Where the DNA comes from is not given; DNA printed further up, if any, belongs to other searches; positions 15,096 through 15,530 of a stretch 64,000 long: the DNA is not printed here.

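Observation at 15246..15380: Unannotated 44-aa peptide with 8 cysteines in 17 residues, coupled to a CPxC membrane protein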

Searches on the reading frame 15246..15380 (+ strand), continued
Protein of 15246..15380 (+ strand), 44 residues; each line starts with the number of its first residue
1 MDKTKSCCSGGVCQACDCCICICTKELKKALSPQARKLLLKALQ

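Call 62: search_protein_families(library=ncbifam, proteins=[L031:2862-3302:+, L031:3549-3761:+, L031:3392-3547:+], max_evalue=0.001)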
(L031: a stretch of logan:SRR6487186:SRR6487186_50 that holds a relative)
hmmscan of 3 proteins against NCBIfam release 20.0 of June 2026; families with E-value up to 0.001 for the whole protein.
L031:2862-3302:+ (146 aa): 0 families

L031:3549-3761:+ (70 aa): 13 families
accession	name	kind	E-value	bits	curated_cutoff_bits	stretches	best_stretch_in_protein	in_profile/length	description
NF047957.1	CopZ_AFE_1862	equivalog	1.5e-12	47.7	85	1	4-63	2-60/62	CopZ family metallochaperone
NF041115.1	UxxU_metal_bind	equivalog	8e-12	45.1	95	1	4-67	7-72/74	metal-binding (seleno)protein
NF033556.1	MerTP_fusion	equivalog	9.9e-12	44.8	180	1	4-64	123-185/186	mercuric transport protein MerTP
NF010311.1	PRK13748.1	subfamily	4.7e-11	42.2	600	1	4-65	2-64/560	mercury(II) reductase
NF008262.1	PRK11033.1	equivalog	6e-11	41.5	1005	1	2-67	42-107/731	zinc/cadmium/mercury/lead-transporting ATPase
NF033775.1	P_type_ZntA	exception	8e-11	41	1240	1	4-65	51-112/732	Zn(II)/Cd(II)/Pb(II) translocating P-type ATPase ZntA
NF033795.1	chaper_CopZ_Bs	exception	1e-10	41.6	91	1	4-64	3-65/66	copper chaperone CopZ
NF007952.0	PRK10671.1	equivalog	3e-10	38.9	1316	1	3-70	105-171/838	copper-exporting P-type ATPase CopA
NF033794.2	chaper_CopZ_Eh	exception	3.5e-10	39.8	95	1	3-63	2-64/68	copper chaperone CopZ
TIGR00003.1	TIGR00003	subfamily_domain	5.9e-09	36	62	1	3-64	2-65/66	copper ion binding protein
TIGR02052.1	MerP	equivalog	1.7e-08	34.8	92.55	1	5-62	27-86/92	mercury resistance system periplasmic binding protein MerP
NF045683.1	MerT_CopZ_Se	exception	2.5e-08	33.7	375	1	5-63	166-226/235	MerT/CopZ fusion-like heavy metal transport selenoprotein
NF033781.1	chaper_CopP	exception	3.3e-05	24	112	1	3-64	2-64/65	copper-binding metallochaperone CopP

L031:3392-3547:+ (51 aa): 0 families

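Call 65: search_solved_structures(query=A1, max_evalue=10, show_alignments=3)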
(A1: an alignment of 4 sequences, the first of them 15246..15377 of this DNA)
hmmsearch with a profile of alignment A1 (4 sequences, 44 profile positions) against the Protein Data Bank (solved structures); distinct sequences matched with E-value up to 10: 11.
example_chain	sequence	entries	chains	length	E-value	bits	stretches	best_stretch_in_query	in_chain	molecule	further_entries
9p9u_A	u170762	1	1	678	0.083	15.9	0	21-40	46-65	Epidermal growth factor receptor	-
6odi_b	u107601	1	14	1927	0.5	13.4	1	25-44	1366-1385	Type IV secretion system apparatus protein CagY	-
6x6j_AY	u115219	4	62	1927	0.55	13.3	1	25-44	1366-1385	Cag pathogenicity island protein (Cag7)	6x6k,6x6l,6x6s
9dec_A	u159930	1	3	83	0.75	12.8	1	27-43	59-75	D9-threaded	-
2bii_A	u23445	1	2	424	0.85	12.7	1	10-36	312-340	NITRATE REDUCTASE [NADPH]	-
2bih_A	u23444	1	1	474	1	12.4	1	10-36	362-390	NITRATE REDUCTASE [NADPH]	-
8znl_A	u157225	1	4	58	2.4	11.2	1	25-43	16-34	PD-L1 de novo binder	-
1jgs_A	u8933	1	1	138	2.6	11.1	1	17-32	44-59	MULTIPLE ANTIBIOTIC RESISTANCE PROTEIN MARR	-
3voe_A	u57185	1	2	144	3.4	10.7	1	17-32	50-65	Multiple antibiotic resistance protein marR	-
3vod_A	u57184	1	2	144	3.7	10.6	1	17-32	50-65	Multiple antibiotic resistance protein marR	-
5h3r_A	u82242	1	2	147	3.9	10.6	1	17-32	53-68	Multiple antibiotic resistance protein MarR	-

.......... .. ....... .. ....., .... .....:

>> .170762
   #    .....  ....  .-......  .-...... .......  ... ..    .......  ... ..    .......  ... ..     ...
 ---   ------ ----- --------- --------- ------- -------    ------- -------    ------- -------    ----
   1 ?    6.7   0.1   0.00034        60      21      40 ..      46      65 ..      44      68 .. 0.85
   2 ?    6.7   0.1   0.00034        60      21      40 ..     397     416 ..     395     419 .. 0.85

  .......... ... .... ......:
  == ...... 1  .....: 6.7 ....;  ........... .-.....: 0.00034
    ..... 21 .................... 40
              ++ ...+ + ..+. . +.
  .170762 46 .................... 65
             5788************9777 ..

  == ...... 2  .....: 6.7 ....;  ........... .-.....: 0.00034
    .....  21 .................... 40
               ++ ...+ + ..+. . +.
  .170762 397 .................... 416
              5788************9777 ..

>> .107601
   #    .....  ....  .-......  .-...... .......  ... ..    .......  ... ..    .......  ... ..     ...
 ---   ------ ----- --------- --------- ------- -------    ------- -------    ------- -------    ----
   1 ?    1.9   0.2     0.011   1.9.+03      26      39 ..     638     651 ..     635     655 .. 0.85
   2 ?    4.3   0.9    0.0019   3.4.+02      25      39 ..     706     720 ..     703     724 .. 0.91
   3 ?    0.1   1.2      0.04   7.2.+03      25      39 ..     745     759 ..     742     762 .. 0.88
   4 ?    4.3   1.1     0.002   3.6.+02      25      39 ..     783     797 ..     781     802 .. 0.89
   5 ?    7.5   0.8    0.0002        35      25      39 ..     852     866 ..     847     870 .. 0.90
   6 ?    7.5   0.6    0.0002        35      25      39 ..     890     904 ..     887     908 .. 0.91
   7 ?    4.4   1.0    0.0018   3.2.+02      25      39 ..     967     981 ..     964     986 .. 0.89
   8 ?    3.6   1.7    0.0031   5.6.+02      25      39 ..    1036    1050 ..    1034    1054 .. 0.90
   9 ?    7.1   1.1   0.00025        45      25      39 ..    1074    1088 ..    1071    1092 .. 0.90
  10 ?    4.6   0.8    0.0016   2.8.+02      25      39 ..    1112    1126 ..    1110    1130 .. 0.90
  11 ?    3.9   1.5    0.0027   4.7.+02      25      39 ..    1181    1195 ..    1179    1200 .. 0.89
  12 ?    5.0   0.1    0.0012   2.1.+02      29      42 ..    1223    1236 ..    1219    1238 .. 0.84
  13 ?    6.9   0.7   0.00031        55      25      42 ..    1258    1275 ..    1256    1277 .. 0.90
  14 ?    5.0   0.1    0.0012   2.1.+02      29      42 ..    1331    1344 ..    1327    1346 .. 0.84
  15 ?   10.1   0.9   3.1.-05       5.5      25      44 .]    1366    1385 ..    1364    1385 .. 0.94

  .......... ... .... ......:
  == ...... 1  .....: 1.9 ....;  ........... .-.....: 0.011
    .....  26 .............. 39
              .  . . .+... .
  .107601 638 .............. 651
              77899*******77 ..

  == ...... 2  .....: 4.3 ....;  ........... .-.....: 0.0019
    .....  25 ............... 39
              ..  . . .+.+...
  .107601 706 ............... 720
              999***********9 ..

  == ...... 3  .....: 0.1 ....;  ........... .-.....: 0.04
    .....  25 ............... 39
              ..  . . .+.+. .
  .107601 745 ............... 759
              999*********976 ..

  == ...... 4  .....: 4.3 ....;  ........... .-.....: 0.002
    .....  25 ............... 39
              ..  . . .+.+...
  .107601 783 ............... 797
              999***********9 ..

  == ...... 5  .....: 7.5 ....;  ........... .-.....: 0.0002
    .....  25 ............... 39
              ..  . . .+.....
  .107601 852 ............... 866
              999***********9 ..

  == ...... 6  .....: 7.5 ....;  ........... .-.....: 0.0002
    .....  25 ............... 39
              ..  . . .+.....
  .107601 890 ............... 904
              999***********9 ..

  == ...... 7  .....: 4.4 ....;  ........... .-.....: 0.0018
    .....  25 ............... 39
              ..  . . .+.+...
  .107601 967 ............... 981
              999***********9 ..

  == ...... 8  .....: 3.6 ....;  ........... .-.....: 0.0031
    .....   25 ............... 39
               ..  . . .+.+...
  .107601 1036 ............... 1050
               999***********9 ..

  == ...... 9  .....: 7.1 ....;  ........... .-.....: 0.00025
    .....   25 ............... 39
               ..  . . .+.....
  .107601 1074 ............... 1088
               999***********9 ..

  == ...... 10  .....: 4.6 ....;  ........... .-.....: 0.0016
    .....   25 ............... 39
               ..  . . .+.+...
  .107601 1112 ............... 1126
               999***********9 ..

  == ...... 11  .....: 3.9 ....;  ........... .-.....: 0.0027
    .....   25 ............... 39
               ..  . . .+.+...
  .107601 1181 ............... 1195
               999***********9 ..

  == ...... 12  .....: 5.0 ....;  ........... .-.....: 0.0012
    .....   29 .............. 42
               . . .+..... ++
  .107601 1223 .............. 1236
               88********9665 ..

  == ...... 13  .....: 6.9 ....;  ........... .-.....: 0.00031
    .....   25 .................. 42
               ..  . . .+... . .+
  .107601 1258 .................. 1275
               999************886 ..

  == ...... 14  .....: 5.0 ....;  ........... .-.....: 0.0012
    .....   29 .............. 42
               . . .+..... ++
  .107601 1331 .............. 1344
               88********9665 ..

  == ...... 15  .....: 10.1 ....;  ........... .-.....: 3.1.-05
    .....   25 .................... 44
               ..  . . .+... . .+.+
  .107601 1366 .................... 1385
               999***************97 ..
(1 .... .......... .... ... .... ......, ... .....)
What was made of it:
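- On Known metallothionein sequence families (Pfam, including the prokaryotic SmtA/BmtA type): No PDB chain below E=0.08 (call 65).
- Tried and rejected: The best curiosity is the C-terminal KE.xK.L(T/S)PEARKLL motif, which resembles the CagY repeat unit (E=0.5) (call 65).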

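Call 68: find_related_loci(query=A5, collection=metagenome_contigs, flank=6000)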
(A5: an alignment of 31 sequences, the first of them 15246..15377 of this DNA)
Query A5 (44 aa) in metagenome_contigs; peptide patterns used: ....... (x = any residue, [..] = any of these).
372 stretches matched a pattern; 41 encode a relative of the query (tblastn E <= 1e-3); 41 distinct loci.
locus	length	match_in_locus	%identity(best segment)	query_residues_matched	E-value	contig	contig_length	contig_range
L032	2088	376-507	80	1-44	9e-19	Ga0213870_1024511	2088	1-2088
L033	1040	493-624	68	1-44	6e-18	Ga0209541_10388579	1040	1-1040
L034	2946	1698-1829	70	1-44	1e-17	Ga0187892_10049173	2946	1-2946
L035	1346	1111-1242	73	1-44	2e-17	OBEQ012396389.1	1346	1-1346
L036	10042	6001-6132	68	1-44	2e-17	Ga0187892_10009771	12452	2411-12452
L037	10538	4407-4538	68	1-44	2e-17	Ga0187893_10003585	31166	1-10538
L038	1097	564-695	70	1-44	5e-17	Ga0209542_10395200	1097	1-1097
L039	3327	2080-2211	68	1-44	7e-17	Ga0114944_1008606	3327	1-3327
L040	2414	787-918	68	1-44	9e-17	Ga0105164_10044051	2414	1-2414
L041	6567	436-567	68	1-44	1e-16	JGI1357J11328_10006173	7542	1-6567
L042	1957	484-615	68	1-44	1e-16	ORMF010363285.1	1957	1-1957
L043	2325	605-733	67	1-43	1e-16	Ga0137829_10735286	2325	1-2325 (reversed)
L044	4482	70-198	67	1-43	1e-16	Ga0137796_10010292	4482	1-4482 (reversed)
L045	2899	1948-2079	68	1-44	2e-16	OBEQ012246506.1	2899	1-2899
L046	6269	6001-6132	66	1-44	1e-16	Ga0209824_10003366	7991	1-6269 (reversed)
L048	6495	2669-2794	71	1-42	3e-16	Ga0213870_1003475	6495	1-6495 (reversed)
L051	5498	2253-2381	72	1-43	6e-15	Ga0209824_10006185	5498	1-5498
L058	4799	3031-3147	63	1-43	5e-12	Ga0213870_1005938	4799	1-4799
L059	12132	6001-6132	52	1-44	8e-12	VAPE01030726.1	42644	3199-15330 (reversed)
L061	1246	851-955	56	1-39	3e-10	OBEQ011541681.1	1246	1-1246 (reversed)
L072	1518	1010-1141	59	1-44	2e-6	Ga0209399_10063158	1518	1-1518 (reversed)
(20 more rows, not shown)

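Call 72: search_protein_families(library=pfam, proteins=[L051:2395-3495:+, L051:1411-2121:+, L051:837-1406:+, L051:628-870:+, L059:5220-5525:-, L059:5584-5946:-, L059:3236-3829:-, L072:502-981:+, L058:3638-4093:+, L061:901-1245:+], max_evalue=0.01)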
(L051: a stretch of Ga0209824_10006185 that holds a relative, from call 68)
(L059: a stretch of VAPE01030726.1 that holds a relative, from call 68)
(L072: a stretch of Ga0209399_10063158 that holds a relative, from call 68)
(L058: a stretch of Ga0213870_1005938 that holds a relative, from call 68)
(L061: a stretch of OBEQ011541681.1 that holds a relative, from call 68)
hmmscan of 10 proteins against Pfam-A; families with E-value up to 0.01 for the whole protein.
L051:2395-3495:+ (367 aa): 0 families

L051:1411-2121:+ (237 aa): 2 families
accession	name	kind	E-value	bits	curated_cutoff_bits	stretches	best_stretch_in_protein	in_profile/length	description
PF13386.12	DsbD_2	-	1.4e-07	32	24.9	1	10-210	2-192/199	Cytochrome C biogenesis protein transmembrane region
PF02683.22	DsbD_TM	-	3.3e-07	30.3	27.1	1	8-225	6-214/219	Cytochrome C biogenesis protein transmembrane domain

L051:837-1406:+ (190 aa): 5 families
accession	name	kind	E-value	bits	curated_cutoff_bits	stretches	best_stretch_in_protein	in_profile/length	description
PF00578.27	AhpC-TSA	-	9.6e-15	55.1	26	1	55-171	2-123/124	AhpC/TSA family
PF08534.16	Redoxin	-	1.1e-11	45.2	26.6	1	55-173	3-132/148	Redoxin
PF02630.20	SCO1-SenC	-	0.00013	22.4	22.8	1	60-114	3-60/134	SCO1/SenC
PF00255.25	GSHPx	-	0.00018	21.5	27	1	61-116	4-58/108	Glutathione peroxidase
PF13905.12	Thioredoxin_8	-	0.002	18.8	27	1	78-167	1-92/94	Thioredoxin-like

L051:628-870:+ (81 aa): 0 families

L059:5220-5525:- (102 aa): 7 families
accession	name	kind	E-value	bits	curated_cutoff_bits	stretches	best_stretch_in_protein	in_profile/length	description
PF01022.26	HTH_5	-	1e-13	51.4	22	1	14-59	1-46/47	Bacterial regulatory protein, arsR family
PF01978.25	TrmB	-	1e-06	28.9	25.6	1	22-70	16-63/68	Sugar-specific transcriptional regulator TrmB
PF12840.13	HTH_20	-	5.8e-05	23.4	27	1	13-59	2-49/51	Helix-turn-helix domain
PF21476.4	PF0610-like_N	-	0.00023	21.8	33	1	16-50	2-36/50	PF0610-like, N-terminal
PF09339.16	HTH_IclR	-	0.0011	19.1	22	1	26-59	16-49/52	IclR helix-turn-helix domain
PF25212.1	HVO_A0114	-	0.0022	18.2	27.6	1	14-66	21-74/84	HVO_A0114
PF12802.13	MarR_2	-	0.0034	17.9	27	1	19-63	9-55/61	MarR family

L059:5584-5946:- (121 aa): 1 family
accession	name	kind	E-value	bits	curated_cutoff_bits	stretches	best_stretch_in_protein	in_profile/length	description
PF01638.23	HxlR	-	6.9e-19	67.9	20.8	1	36-120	2-85/91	HxlR-like helix-turn-helix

L059:3236-3829:- (198 aa): 3 families
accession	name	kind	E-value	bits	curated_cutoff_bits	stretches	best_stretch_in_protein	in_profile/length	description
PF00578.27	AhpC-TSA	-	2.2e-07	31.3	26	1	55-177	1-121/124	AhpC/TSA family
PF08534.16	Redoxin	-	2.3e-05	24.7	26.6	1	56-175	3-126/148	Redoxin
PF00085.26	Thioredoxin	-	0.0043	17.5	23.5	0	79-110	18-49/103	Thioredoxin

L072:502-981:+ (160 aa): 1 family
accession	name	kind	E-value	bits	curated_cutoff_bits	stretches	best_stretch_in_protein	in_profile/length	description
PF17647.6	DUF5518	-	0.0075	16.8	27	0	14-66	47-100/116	Family of unknown function (DUF5518)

L058:3638-4093:+ (152 aa): 1 family
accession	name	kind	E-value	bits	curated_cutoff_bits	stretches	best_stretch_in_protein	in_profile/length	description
PF03203.19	MerC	-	1.7e-05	25.8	27.6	1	61-145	23-107/108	MerC mercury resistance protein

L061:901-1245:+ (115 aa): 2 families
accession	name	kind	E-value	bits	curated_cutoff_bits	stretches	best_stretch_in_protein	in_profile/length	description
PF03203.19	MerC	-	0.00018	22.5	27.6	1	45-113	9-77/108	MerC mercury resistance protein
PF14007.11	YtpI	-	0.0026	18.5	29.4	1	55-100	36-83/87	YtpI-like protein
